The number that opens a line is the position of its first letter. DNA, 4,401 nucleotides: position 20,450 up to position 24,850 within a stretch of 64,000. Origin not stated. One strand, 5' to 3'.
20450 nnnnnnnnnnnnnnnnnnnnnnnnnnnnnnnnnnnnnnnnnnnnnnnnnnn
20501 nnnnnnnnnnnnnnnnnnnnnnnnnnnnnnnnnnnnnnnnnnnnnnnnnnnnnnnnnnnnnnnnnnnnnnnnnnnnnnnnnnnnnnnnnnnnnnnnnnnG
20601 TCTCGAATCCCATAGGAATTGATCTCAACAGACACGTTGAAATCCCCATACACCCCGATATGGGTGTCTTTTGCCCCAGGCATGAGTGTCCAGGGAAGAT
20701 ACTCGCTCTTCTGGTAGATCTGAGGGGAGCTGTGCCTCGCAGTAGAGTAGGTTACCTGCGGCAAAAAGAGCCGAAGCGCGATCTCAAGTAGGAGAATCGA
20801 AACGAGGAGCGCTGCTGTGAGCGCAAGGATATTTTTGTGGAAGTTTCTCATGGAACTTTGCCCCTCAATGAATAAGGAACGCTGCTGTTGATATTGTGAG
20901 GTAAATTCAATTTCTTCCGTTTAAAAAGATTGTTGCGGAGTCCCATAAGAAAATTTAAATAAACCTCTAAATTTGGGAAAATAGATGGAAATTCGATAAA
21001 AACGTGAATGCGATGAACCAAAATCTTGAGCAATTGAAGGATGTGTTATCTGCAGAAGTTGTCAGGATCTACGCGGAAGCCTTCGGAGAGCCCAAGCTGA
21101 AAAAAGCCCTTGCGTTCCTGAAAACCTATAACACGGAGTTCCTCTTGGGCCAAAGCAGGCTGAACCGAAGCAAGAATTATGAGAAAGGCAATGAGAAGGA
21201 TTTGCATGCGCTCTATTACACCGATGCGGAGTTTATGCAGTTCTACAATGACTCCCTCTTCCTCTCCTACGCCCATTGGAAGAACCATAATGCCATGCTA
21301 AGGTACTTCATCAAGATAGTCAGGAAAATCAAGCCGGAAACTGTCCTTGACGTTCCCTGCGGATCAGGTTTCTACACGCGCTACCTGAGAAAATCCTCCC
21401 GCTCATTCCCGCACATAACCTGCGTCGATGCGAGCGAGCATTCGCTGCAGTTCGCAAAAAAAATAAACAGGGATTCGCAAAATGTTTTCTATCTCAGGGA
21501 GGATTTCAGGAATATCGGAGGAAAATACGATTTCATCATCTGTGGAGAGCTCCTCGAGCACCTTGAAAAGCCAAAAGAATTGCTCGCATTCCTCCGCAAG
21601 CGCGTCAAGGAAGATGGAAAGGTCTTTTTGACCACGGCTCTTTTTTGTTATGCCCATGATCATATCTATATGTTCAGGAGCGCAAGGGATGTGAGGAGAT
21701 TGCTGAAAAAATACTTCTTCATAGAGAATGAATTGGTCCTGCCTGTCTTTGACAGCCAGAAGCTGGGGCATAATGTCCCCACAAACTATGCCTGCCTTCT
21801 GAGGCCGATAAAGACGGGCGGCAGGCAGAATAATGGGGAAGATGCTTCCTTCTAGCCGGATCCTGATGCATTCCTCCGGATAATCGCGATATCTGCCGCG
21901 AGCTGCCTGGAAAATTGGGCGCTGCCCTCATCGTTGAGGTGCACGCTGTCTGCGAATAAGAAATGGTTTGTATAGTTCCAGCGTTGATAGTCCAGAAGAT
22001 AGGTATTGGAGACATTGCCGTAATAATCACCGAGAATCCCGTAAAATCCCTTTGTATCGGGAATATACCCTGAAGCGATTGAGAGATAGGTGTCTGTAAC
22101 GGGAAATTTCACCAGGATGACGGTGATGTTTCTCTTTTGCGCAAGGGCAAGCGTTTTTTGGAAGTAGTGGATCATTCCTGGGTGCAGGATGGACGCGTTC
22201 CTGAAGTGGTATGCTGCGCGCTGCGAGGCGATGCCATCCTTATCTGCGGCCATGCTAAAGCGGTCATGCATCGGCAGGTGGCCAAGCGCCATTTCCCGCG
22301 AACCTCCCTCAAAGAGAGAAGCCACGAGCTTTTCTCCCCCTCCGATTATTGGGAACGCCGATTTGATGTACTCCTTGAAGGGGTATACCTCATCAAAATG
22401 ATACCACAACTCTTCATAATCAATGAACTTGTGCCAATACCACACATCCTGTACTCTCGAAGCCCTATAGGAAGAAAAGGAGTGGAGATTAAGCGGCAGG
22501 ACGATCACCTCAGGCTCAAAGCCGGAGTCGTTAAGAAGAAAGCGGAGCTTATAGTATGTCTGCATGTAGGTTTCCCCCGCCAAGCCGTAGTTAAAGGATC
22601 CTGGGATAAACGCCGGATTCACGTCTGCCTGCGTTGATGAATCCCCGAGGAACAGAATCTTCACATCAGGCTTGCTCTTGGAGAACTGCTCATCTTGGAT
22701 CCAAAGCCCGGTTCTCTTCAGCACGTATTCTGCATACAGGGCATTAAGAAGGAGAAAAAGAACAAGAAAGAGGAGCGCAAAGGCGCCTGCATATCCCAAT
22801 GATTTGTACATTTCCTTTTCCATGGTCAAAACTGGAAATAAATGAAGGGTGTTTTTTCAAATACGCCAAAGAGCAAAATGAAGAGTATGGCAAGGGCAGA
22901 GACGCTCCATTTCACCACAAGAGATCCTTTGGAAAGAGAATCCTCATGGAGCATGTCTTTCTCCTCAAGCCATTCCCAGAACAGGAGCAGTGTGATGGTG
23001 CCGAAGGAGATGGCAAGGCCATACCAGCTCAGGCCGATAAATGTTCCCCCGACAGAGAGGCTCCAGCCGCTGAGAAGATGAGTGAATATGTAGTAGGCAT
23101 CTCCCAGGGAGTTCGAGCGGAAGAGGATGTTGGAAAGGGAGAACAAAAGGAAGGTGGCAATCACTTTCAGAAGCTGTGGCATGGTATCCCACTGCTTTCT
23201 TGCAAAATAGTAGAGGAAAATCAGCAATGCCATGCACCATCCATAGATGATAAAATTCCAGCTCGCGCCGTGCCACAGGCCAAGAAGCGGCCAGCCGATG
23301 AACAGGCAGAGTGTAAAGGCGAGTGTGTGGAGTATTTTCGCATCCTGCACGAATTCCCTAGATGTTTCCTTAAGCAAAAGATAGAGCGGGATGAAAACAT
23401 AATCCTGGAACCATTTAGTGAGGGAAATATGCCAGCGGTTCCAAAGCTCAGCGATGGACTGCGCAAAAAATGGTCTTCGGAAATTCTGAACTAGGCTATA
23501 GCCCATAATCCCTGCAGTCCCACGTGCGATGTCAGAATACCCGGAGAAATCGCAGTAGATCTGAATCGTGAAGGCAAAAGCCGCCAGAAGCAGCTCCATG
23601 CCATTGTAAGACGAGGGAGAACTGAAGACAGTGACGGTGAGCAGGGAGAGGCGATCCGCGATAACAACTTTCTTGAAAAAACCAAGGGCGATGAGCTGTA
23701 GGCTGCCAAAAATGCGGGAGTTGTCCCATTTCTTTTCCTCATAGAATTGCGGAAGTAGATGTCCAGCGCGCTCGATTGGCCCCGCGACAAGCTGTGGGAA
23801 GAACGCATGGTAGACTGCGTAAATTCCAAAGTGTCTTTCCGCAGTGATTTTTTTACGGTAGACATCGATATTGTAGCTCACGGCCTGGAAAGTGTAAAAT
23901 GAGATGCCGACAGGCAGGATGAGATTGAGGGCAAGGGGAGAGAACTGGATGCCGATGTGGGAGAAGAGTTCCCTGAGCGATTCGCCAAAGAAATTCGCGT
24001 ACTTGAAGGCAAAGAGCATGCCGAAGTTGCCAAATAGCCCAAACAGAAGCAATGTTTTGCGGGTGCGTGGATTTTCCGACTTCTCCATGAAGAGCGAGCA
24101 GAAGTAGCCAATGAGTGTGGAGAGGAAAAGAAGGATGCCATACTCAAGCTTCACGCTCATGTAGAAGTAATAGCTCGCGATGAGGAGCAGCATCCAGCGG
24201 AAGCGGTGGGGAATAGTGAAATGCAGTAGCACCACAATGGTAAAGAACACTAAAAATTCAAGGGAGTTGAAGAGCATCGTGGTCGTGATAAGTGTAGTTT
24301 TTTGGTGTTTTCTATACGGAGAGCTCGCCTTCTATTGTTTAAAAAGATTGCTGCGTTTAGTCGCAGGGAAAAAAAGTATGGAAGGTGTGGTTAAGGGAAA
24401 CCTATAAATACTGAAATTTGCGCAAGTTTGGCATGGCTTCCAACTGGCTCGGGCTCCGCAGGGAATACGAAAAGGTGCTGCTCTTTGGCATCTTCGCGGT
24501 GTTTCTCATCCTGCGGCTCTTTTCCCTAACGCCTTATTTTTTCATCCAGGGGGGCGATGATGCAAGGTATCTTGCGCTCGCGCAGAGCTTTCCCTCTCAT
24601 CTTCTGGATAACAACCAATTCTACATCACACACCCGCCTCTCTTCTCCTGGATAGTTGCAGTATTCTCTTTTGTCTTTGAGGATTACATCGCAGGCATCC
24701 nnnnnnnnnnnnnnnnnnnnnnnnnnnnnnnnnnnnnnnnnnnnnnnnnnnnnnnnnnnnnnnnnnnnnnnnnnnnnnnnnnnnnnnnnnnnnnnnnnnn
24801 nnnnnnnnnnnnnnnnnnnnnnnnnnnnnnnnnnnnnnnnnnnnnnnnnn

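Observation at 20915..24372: Recurrent ~19-nt motif (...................) in divergent promoter regions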

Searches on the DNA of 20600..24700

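Call 30: search_rna_families(source=window, start=20600, end=24700, threshold=evalue, max_evalue=1)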
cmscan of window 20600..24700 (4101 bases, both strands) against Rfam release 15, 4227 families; matches with E-value up to 1: 0.
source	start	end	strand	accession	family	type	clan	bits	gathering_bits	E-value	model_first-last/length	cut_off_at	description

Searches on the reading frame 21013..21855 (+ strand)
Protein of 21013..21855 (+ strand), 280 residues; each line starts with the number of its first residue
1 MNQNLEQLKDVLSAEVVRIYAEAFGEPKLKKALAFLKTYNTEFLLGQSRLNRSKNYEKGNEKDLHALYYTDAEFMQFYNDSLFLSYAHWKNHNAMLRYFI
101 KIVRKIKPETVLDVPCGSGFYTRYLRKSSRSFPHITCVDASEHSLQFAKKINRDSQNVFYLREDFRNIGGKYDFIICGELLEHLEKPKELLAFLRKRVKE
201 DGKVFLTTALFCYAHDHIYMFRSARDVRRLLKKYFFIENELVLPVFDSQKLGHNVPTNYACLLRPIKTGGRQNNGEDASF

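Call 10: search_protein_families(library=pfam, proteins=[window:21013-21855:+], max_evalue=0.01)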
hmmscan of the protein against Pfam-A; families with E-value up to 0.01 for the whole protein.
window:21013-21855:+ (280 aa): 12 families
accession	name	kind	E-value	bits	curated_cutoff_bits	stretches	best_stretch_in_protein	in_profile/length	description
PF13489.12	Methyltransf_23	-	9.9e-16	58.3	27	1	105-251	20-150/164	Methyltransferase domain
PF08242.18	Methyltransf_12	-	2.1e-13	51.2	30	1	112-203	1-97/98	Methyltransferase domain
PF08241.18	Methyltransf_11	-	2.1e-12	48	21.2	1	112-205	1-94/95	Methyltransferase domain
PF13649.12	Methyltransf_25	-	7e-12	46.3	27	1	111-202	1-97/97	Methyltransferase domain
PF13847.12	Methyltransf_31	-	2.1e-09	37.6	27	1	109-208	5-111/145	Methyltransferase domain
PF05219.18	DREV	-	6.5e-06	25.9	26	1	105-210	92-190/265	DREV methyltransferase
PF03848.20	TehB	-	0.00013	22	20.4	1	99-186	22-110/193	Tellurite resistance protein TehB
PF05175.20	MTS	-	0.00014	22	23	1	100-177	24-104/170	Methyltransferase small domain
PF01209.24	Ubie_methyltran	-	0.0004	20.3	20.1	1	90-154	30-94/233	ubiE/COQ5 methyltransferase family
PF02353.26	CMAS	-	0.0007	19.4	27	1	107-236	62-190/273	Mycolic acid cyclopropane synthetase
PF05401.17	NodS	-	0.0016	18.7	24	1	107-198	43-133/201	Nodulation protein S (NodS)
PF08003.17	Methyltransf_9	-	0.0021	17.5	23.8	1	102-210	110-221/315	Protein of unknown function (DUF1698)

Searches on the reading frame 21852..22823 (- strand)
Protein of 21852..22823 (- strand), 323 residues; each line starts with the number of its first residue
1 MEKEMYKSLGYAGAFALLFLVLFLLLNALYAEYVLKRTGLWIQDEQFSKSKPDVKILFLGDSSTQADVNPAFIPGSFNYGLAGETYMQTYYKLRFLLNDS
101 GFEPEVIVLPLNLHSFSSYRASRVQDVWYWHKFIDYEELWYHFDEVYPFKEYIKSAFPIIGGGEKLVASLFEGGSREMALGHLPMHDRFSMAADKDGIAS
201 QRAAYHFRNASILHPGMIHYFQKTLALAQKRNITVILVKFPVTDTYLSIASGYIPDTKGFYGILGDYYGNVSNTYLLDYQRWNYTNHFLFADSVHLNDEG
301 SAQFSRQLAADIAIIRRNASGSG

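Call 10: search_protein_families(library=pfam, proteins=[window:21852-22823:-], max_evalue=0.01)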
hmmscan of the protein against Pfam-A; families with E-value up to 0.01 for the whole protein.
window:21852-22823:- (323 aa): 1 family
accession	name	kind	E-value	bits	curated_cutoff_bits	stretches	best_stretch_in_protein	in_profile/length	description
PF07611.17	DUF1574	-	0.00099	19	29.1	0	210-296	242-326/342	Protein of unknown function (DUF1574)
